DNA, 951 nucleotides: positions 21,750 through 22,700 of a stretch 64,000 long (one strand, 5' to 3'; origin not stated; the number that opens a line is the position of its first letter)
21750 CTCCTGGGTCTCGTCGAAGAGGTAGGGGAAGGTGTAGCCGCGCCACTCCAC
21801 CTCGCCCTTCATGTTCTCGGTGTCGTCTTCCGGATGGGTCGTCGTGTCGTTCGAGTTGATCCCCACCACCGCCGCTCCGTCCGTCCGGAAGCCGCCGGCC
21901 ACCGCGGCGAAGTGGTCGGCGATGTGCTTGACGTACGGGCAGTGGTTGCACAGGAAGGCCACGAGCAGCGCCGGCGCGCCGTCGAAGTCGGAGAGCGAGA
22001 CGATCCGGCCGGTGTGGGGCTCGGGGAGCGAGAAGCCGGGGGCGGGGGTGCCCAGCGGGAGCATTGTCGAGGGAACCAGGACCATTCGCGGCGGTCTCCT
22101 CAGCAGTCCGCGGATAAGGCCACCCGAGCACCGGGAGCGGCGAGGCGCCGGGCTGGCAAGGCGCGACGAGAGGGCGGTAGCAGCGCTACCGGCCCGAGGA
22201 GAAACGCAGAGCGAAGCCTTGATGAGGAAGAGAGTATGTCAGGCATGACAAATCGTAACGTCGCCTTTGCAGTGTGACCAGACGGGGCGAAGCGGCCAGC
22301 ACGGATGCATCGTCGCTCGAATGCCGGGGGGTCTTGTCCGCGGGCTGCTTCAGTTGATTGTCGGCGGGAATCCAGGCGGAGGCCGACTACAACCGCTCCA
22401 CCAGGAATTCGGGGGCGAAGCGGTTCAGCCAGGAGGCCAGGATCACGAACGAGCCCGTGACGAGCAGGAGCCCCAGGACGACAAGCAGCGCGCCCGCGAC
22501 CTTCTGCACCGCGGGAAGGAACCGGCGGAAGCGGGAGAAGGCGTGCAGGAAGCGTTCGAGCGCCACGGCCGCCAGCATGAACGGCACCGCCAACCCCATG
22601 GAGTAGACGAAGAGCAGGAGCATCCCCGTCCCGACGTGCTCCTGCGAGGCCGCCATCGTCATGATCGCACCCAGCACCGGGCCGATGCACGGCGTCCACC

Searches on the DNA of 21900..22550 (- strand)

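Call 48: search_rna_families(source=window, start=21900, end=22550, threshold=evalue, max_evalue=5)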
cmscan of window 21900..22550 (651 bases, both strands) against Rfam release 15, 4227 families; matches with E-value up to 5: 0.
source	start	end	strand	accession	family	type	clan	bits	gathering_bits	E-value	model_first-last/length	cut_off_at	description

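Call 62: search_dna_similar(query=window:22095-22360:-, collection=plasmids, mode=distant, max_rows=15, max_evalue=0.001)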
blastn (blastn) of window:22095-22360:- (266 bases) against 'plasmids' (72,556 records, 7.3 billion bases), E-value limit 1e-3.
No match.
